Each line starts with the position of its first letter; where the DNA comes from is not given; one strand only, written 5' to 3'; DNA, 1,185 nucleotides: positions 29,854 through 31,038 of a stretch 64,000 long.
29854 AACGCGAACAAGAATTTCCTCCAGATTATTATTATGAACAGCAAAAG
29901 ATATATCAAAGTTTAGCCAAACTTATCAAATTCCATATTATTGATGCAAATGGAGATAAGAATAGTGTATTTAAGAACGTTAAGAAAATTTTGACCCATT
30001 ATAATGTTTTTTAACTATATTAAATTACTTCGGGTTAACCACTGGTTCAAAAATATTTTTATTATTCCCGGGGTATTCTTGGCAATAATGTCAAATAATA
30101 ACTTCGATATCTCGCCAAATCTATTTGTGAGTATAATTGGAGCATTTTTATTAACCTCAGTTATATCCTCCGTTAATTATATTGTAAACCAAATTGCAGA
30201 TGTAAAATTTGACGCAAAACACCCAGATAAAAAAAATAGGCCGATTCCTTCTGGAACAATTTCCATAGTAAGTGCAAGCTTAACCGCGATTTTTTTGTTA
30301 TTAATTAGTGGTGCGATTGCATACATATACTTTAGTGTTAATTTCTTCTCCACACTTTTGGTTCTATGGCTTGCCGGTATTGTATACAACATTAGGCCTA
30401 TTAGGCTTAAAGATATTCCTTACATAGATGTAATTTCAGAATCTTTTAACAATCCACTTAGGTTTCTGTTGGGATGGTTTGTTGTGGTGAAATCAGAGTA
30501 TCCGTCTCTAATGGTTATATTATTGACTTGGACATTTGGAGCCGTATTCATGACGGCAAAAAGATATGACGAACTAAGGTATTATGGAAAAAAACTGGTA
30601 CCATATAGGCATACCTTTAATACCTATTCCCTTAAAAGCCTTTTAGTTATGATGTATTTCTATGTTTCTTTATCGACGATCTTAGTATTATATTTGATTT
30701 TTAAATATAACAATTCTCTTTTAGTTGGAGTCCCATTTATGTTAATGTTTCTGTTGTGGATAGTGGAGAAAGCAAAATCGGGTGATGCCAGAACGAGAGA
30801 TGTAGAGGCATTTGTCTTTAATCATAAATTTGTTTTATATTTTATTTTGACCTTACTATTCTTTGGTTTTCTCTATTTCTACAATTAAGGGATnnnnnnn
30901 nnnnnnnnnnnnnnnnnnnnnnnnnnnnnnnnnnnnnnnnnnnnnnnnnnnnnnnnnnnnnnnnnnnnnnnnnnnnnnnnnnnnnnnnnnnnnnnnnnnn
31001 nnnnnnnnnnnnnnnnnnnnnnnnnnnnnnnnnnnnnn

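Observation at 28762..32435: Candidate lipid-linked sugar-donor module: UbiA-family prenyl-phosphate transferase plus PHP phosphoesterase (fused to a methyltransferase) plus Tmk-like kinase plus NTase-fold protein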

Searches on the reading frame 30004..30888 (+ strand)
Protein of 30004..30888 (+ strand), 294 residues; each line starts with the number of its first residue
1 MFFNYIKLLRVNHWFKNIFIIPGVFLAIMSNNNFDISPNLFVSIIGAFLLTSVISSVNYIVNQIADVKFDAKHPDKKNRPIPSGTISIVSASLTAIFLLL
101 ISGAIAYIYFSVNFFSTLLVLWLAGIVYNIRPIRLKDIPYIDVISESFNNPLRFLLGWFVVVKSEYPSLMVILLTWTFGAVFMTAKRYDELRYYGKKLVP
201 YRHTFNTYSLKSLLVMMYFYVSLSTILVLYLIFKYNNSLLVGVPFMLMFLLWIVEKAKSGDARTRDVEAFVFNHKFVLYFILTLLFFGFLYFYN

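Call 3: search_protein_families(library=pfam, proteins=[window:30004-30888:+], max_evalue=0.01)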
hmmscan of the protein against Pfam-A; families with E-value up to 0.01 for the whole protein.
window:30004-30888:+ (294 aa): 1 family
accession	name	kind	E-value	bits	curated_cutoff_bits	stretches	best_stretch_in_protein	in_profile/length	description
PF01040.23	UbiA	-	5.1e-26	91.9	34.2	1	20-266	5-241/250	UbiA prenyltransferase family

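Call 5: search_protein_families(library=ncbifam, proteins=[window:30004-30888:+], max_evalue=0.01)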
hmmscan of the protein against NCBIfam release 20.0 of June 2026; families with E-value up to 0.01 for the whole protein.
window:30004-30888:+ (294 aa): 18 families
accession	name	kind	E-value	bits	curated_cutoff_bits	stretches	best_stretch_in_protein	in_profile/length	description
NF008977.0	PRK12324.1-2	equivalog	5.9e-26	91.5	234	1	1-261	1-260/297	decaprenyl-phosphate phosphoribosyltransferase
NF006088.0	PRK08238.1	equivalog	1.6e-21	76.5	351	1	5-199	195-378/482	UbiA family prenyltransferase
NF008978.0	PRK12324.1-4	equivalog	1.2e-20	73.7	207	1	5-235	35-254/322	decaprenyl-phosphate phosphoribosyltransferase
NF008976.0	PRK12324.1-1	equivalog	2.4e-16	60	474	1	6-238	22-245/306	decaprenyl-phosphate phosphoribosyltransferase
TIGR01473.1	cyoE_ctaB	equivalog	1.4e-10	41.4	210.3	1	5-282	3-275/281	heme o synthase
NF009523.0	PRK12884.1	equivalog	1.7e-10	40.6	269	1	5-257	7-250/279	prenyltransferase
TIGR01476.1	chlor_syn_BchG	subfamily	5e-10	39.3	212.3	1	12-249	10-242/283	(bacterio)chlorophyll synthase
NF005742.0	PRK07566.1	equivalog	4.6e-09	35.8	313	1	6-162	32-184/315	chlorophyll synthase ChlG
TIGR01474.1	ubiA_proteo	equivalog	7.6e-08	32.2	275.45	1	4-284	3-277/282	4-hydroxybenzoate octaprenyltransferase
NF035940.1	prenyl_rel_EboC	equivalog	2.8e-07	30.2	250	1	5-129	2-123/292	UbiA-like protein EboC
TIGR01475.1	ubiA_other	subfamily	4.8e-06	26.2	180.8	1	4-274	4-266/282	UbiA-like polyprenyltransferase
NF009514.0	PRK12873.1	equivalog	6e-06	25.8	246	1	4-123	12-125/297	4-hydroxybenzoate polyprenyltransferase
TIGR02056.1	ChlG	equivalog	6.7e-06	25.9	436.45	1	18-137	29-153/306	chlorophyll synthase ChlG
NF003349.0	PRK04375.1-2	equivalog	8.4e-05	21.9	246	1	40-277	61-299/318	heme o synthase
NF009521.0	PRK12882.1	equivalog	0.00055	19.2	296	1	20-174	24-165/280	geranylgeranylglycerol-phosphate geranylgeranyltransferase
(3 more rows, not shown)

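Call 13: search_solved_structures(query=window:30004-30888:+, max_evalue=1, show_alignments=2)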
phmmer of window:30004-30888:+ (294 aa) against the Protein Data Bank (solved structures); distinct sequences matched with E-value up to 1: 4.
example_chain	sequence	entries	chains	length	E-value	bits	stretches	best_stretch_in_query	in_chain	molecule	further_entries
8j8j_D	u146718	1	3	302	1e-14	58.1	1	5-242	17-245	Decaprenyl-phosphate phosphoribosyltransferase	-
8j8k_A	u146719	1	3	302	2.8e-07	33.7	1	5-242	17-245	Decaprenyl-phosphate phosphoribosyltransferase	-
9sau_C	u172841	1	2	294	0.0018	21.2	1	19-225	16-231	Chlorophyll a synthase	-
9sas_C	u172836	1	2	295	0.0022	20.9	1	19-227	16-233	Chlorophyll a synthase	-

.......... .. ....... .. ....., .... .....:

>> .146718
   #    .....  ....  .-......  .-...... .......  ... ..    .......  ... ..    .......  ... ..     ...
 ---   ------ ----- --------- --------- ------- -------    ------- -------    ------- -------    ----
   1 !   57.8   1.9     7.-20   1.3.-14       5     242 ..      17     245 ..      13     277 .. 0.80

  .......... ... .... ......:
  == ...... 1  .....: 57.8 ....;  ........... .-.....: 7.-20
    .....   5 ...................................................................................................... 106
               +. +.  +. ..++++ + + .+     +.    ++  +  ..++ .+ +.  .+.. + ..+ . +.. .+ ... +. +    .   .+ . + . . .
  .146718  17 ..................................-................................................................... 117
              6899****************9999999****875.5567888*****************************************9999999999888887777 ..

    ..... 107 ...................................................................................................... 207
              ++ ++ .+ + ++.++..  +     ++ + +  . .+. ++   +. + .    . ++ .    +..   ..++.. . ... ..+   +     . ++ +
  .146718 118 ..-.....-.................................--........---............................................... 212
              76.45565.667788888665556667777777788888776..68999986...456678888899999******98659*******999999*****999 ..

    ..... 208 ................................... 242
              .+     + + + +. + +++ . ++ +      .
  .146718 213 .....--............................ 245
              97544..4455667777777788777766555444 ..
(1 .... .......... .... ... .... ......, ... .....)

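Call 14: find_homologous_proteins(query=window:30004-30888:+, max_evalue=0.00001)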
Query window:30004-30888:+ (294 aa): 186 proteins with E <= 0.00001 among 2754 candidates; the best 120 are listed.
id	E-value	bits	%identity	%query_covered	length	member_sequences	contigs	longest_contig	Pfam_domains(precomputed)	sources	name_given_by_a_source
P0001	1.6e-183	627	100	100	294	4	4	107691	PF01040.24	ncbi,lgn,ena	-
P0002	3.3e-131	455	73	95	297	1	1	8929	PF01040.24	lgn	-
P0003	1.7e-124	433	68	95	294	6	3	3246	PF01040.24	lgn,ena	-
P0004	1.1e-119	417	64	100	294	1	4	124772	PF01040.24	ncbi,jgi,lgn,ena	-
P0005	3.2e-113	396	62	99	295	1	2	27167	PF01040.24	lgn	-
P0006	3.5e-111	390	64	92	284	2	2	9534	PF01040.24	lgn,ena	-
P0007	3.2e-109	383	61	96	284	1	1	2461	PF01040.24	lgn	-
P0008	1.4e-107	378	60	96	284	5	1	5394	PF01040.24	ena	-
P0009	4.7e-86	307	53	96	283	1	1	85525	PF01040.24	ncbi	-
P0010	5.3e-86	307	53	93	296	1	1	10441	PF01040.24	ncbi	-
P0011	8.0e-86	306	54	96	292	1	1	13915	PF01040.24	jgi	jgi:decaprenyl-phosphate phosphoribosyltransferase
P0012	1.2e-85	306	51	93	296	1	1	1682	PF01040.24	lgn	-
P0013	3.2e-83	298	51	94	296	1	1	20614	PF01040.24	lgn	-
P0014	1.2e-82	296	52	92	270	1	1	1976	PF01040.24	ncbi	-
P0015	1.3e-82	296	53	92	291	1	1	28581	PF01040.24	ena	-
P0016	3.3e-82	294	51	95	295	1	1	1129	PF01040.24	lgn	-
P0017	5.8e-82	294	53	92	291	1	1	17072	PF01040.24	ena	-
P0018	8.3e-82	293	52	92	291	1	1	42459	PF01040.24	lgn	-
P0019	2.6e-81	291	52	96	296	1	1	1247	PF01040.24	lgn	-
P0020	6.5e-81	290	52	92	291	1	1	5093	PF01040.24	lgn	-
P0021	9.7e-81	290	50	92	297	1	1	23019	PF01040.24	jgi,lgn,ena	-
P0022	3.1e-80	288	51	98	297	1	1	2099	PF01040.24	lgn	-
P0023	1.1e-79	286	53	89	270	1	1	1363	PF01040.24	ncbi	-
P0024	1.8e-79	285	50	98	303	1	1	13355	PF01040.24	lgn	-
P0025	4.3e-79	284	50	96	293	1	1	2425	PF01040.24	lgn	-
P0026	1.5e-78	282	49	93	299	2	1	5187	PF01040.24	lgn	-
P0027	3.2e-78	281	50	94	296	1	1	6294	PF01040.24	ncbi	-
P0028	3.1e-77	278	48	98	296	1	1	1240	PF01040.24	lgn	-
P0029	3.5e-77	278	49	93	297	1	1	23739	PF01040.24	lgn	-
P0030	6.2e-77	277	49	97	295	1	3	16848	PF01040.24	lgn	-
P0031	1.4e-76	276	50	93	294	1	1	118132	PF01040.24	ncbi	-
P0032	6.3e-76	274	46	94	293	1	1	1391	PF01040.24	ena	-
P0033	7.2e-76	274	52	92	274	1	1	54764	PF01040.24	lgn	-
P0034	1.7e-75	272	46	95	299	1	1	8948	PF01040.24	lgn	-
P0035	2.2e-74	269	51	94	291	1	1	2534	PF01040.24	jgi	jgi:decaprenyl-phosphate phosphoribosyltransferase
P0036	9.6e-73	263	48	91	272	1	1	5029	PF01040.24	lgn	-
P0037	3.2e-71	258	53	76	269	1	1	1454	PF01040.24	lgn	-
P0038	7.4e-70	254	44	96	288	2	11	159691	PF01040.24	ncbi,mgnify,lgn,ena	mgnify:CR=1 FL=1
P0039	4.5e-67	245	44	98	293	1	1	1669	PF01040.24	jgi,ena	-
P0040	1.0e-66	244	53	78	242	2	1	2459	PF01040.24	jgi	jgi:4-hydroxybenzoate polyprenyltransferase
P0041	4.8e-58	215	40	94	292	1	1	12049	PF01040.24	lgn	-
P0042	7.4e-54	201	38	96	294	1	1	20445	PF01040.24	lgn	-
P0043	1.4e-52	197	39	99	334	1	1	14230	PF01040.24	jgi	jgi:4-hydroxybenzoate polyprenyltransferase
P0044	2.0e-50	190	40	96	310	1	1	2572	PF01040.24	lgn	-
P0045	3.1e-50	189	37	96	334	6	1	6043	PF01040.24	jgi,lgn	jgi:4-hydroxybenzoate polyprenyltransferase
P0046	6.0e-50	189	39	97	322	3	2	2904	PF01040.24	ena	-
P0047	5.7e-49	185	36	94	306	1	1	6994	PF01040.24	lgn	-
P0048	7.4e-49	185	38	96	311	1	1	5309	PF01040.24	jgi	jgi:4-hydroxybenzoate polyprenyltransferase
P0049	1.3e-48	184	46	71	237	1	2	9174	PF01040.24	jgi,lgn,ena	-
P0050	2.2e-48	183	38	94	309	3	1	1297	PF01040.24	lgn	-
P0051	2.9e-48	183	38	96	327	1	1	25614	PF01040.24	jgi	-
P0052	3.5e-48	183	38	99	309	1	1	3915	PF01040.24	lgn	-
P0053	5.2e-48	182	37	90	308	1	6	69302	PF01040.24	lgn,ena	-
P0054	1.2e-47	181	39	79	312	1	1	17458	PF01040.24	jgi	jgi:4-hydroxybenzoate polyprenyltransferase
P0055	1.4e-47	181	36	90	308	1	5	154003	PF01040.24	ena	-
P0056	1.7e-47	180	37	97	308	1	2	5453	PF01040.24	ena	-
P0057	2.0e-47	180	37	97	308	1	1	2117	PF01040.24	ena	-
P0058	4.7e-47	179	36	94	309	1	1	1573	PF01040.24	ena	-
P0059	5.4e-47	179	39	96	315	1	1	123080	PF01040.24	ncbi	-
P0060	8.1e-47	178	38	80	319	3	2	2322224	PF01040.24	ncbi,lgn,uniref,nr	ncbi:UbiA prenyltransferase [Thermodesulfatator indicus DSM 15286]|uniref:UbiA prenyltransferase n=1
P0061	8.6e-47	178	35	94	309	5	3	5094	PF01040.24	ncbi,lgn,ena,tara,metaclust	tara:strand:+ start:913 stop:1842 length:930 start_codon:yes stop_codon:yes gene_type:complete|metac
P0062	1.9e-46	177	35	99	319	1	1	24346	PF01040.24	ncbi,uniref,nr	ncbi:UbiA prenyltransferase family protein [Thermodesulfatator autotrophicus]|uniref:Prenyltransfera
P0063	4.6e-46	176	36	98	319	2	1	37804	PF01040.24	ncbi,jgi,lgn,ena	-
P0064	5.3e-46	176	36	90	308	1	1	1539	PF01040.24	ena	-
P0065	5.5e-46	176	37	82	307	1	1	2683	PF01040.24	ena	-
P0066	8.4e-46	175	36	90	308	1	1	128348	PF01040.24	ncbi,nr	ncbi:MAG: UbiA prenyltransferase family protein [Lachnospiraceae bacterium]|nr:UbiA prenyltransferas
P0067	1.1e-45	175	36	83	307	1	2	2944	PF01040.24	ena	-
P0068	1.1e-45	175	36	83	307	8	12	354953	PF01040.24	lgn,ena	-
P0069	1.2e-45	174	33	99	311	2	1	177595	PF01040.24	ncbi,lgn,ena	-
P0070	1.4e-45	174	36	83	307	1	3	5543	PF01040.24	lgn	-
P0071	1.8e-45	174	35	99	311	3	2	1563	PF01040.24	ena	-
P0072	1.9e-45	174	37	99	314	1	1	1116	PF01040.24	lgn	-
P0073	2.0e-45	174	35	89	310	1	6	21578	PF01040.24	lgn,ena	-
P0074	2.1e-45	174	37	83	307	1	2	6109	PF01040.24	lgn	-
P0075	2.1e-45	174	36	82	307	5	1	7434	PF01040.24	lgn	-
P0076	2.4e-45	173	37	83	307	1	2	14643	PF01040.24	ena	-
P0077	2.5e-45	173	37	83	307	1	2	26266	PF01040.24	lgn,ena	-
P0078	3.9e-45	173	35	94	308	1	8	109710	PF01040.24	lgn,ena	-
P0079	5.7e-45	172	35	95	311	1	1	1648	PF01040.24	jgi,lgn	jgi:4-hydroxybenzoate polyprenyltransferase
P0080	6.0e-45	172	36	95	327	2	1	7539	PF01040.24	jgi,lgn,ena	-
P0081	6.3e-45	172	39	88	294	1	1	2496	PF01040.24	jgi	jgi:4-hydroxybenzoate polyprenyltransferase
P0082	6.5e-45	172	35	90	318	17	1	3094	PF01040.24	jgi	-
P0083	9.9e-45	171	36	95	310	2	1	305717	PF01040.24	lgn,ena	-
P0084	1.0e-44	171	36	94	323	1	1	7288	PF01040.24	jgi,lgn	-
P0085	1.5e-44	171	36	94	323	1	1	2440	PF01040.24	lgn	-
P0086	2.5e-44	170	35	96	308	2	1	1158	PF01040.24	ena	-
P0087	3.2e-44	170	42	77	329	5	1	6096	PF01040.24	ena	-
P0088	3.2e-44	170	38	90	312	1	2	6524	PF01040.24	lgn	-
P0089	3.5e-44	170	37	83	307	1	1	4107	PF01040.24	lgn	-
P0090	4.0e-44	169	34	96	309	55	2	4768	PF01040.24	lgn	-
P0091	4.9e-44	169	36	95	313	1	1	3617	PF01040.24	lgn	-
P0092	9.4e-44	168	34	98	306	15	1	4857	PF01040.24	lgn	-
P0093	1.2e-43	168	36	90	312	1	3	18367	PF01040.24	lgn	-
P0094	1.5e-43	168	37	83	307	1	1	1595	PF01040.24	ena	-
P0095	1.6e-43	167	36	98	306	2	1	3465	PF01040.24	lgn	-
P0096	2.4e-43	167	34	99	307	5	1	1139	PF01040.24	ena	-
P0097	5.0e-43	166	35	95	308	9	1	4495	PF01040.24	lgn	-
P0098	5.4e-43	166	36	90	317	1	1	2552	PF01040.24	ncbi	-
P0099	5.4e-43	166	34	93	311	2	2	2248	PF01040.24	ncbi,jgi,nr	ncbi:MAG TPA: UbiA family prenyltransferase [Chthoniobacterales bacterium]|jgi:4-hydroxybenzoate pol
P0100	7.9e-43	165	36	96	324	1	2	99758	PF01040.24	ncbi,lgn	-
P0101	9.1e-43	165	35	83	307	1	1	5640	PF01040.24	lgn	-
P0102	1.0e-42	165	36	94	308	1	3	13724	PF01040.24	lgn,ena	-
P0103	1.2e-42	165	37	99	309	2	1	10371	PF01040.24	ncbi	-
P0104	1.5e-42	164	35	95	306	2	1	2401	PF01040.24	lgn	-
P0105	1.5e-42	164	38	83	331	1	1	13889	PF01040.24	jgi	jgi:4-hydroxybenzoate polyprenyltransferase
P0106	1.7e-42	164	35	94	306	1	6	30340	PF01040.24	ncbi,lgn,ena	-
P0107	2.9e-42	163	40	75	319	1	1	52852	PF01040.24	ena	-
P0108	2.9e-42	163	34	96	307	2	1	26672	PF01040.24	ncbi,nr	ncbi:MAG: UbiA family prenyltransferase [Oscillibacter sp.]|nr:UbiA family prenyltransferase [Oscill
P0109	7.3e-42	162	35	97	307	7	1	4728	PF01040.24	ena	-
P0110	8.9e-42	162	37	78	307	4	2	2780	PF01040.24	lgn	-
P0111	1.7e-41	161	35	97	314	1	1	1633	PF01040.24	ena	-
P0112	2.9e-41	160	36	83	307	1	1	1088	PF01040.24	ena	-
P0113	3.8e-41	160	40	74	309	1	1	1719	PF01040.24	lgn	-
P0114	4.2e-41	160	35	83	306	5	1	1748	PF01040.24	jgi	-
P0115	6.4e-41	159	34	94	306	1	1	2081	PF01040.24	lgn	-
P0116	6.9e-41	159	38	70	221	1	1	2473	PF01040.24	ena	-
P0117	7.3e-41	159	33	99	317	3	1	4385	PF01040.24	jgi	jgi:decaprenyl-phosphate phosphoribosyltransferase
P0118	8.3e-41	159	39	73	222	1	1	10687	PF01040.24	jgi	jgi:decaprenyl-phosphate phosphoribosyltransferase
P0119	1.3e-40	158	37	94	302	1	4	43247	PF01040.24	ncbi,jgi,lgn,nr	ncbi:UbiA family prenyltransferase [Candidatus Aminicenantes bacterium AH-873-B07]|jgi:4-hydroxybenz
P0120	2.5e-40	157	33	96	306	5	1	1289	PF01040.24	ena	-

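Call 15: find_encoding_contigs(protein=P0001, flank=6000, max_places=4)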
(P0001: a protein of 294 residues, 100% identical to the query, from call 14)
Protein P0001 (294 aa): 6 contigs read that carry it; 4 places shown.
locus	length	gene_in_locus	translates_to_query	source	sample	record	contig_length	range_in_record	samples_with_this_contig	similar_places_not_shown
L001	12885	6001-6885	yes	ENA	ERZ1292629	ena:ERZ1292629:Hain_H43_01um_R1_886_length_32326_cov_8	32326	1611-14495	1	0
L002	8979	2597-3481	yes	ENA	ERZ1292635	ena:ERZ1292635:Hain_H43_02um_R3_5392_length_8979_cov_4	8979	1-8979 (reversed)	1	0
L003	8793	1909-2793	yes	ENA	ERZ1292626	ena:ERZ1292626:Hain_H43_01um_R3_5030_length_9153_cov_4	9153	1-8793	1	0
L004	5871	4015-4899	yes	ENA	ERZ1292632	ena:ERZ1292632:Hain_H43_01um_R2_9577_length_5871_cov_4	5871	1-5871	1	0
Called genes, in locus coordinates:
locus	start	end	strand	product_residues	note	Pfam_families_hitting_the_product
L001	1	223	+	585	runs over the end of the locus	-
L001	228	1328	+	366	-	PF13439:Glyco_transf_4 (weak), PF20706:GT4-conflict, PF00534:Glycos_transf_1, PF13692:Glyco_trans_1_4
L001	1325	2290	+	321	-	PF00535:Glycos_transf_2, PF10111:Glyco_tranf_2_2 (faint), PF13641:Glyco_tranf_2_3, PF13632:Glyco_trans_2_3 (weak)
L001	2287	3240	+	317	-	PF00535:Glycos_transf_2, PF13506:Glyco_transf_21 (weak), PF13641:Glyco_tranf_2_3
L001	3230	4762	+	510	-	PF13231:PMT_2 (weak)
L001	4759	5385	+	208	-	PF14907:NTP_transf_5 (weak)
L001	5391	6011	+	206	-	PF02223:Thymidylate_kin (faint)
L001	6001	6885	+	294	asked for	PF01040:UbiA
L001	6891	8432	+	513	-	PF02811:PHP, PF13263:PHP_C (weak), PF13489:Methyltransf_23, PF07021:MetW (weak), PF13847:Methyltransf_31, PF08241:Methyltransf_11, PF08242:Methyltransf_12, PF13649:Methyltransf_25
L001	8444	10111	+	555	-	-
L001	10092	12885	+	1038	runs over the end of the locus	-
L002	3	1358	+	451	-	?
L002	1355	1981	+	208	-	PF14907:NTP_transf_5 (weak)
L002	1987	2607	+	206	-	PF02223:Thymidylate_kin (faint)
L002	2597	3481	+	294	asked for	PF01040:UbiA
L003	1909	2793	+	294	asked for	PF01040:UbiA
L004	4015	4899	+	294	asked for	PF01040:UbiA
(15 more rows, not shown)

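Call 16: find_encoding_contigs(protein=P0004, flank=8000, max_places=3)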
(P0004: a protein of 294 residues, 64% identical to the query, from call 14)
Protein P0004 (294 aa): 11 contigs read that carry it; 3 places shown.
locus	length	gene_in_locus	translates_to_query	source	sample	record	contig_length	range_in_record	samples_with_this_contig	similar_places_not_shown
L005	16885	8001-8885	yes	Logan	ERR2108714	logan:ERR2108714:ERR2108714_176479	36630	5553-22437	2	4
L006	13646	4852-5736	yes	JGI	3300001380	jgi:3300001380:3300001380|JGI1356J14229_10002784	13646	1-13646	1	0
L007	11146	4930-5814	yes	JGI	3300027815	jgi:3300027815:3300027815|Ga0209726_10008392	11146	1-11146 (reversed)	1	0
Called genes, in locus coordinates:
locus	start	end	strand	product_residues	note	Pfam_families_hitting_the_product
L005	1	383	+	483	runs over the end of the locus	PF01564:Spermine_synth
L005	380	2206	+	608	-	-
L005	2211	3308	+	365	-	PF13439:Glyco_transf_4, PF20706:GT4-conflict, PF00534:Glycos_transf_1, PF13692:Glyco_trans_1_4, PF13524:Glyco_trans_1_2 (weak)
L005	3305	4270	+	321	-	PF00535:Glycos_transf_2, PF10111:Glyco_tranf_2_2 (faint), PF13641:Glyco_tranf_2_3, PF13632:Glyco_trans_2_3 (weak)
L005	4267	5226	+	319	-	PF00535:Glycos_transf_2, PF10111:Glyco_tranf_2_2 (weak), PF13641:Glyco_tranf_2_3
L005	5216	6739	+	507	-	PF13231:PMT_2 (weak)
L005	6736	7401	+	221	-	PF14907:NTP_transf_5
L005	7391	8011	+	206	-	PF02223:Thymidylate_kin (faint)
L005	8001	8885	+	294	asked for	PF01040:UbiA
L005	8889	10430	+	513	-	PF02811:PHP (weak), PF13263:PHP_C (weak), PF13489:Methyltransf_23, PF07021:MetW (weak), PF13847:Methyltransf_31 (weak), PF08241:Methyltransf_11, PF08242:Methyltransf_12, PF13649:Methyltransf_25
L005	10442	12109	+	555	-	-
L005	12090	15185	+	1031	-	-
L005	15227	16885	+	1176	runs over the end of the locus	-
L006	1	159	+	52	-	?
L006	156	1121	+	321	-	PF00535:Glycos_transf_2, PF10111:Glyco_tranf_2_2 (faint), PF13641:Glyco_tranf_2_3, PF13632:Glyco_trans_2_3 (weak)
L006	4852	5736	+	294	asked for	PF01040:UbiA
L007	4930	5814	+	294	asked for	PF01040:UbiA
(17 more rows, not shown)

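Call 17: find_encoding_contigs(protein=P0009, flank=8000, max_places=2)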
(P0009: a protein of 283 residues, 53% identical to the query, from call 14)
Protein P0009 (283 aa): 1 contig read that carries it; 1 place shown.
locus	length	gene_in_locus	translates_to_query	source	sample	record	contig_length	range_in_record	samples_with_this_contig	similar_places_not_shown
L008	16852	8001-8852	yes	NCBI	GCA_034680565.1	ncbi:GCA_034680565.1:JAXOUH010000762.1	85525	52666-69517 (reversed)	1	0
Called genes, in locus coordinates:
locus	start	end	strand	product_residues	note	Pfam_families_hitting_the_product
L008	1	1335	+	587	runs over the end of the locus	-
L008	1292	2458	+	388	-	PF13439:Glyco_transf_4, PF20706:GT4-conflict, PF00534:Glycos_transf_1, PF13692:Glyco_trans_1_4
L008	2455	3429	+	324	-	PF00535:Glycos_transf_2, PF13641:Glyco_tranf_2_3, PF13632:Glyco_trans_2_3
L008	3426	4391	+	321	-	PF00535:Glycos_transf_2, PF10111:Glyco_tranf_2_2 (weak), PF13641:Glyco_tranf_2_3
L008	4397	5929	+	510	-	PF13231:PMT_2 (weak)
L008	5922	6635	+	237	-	PF14907:NTP_transf_5 (weak)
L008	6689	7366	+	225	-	PF01209:Ubie_methyltran, PF13489:Methyltransf_23, PF02353:CMAS, PF05401:NodS, PF07021:MetW, PF13847:Methyltransf_31, PF08241:Methyltransf_11, PF08242:Methyltransf_12, +1 more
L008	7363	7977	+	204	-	PF02223:Thymidylate_kin (weak)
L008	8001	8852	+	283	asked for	PF01040:UbiA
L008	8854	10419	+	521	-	PF02811:PHP, PF13263:PHP_C, PF02353:CMAS, PF13489:Methyltransf_23, PF08241:Methyltransf_11, PF08242:Methyltransf_12, PF13649:Methyltransf_25, PF13847:Methyltransf_31, +1 more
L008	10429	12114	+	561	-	PF13231:PMT_2 (weak)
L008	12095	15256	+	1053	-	-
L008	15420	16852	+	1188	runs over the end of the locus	PF11847:GT-C_AftD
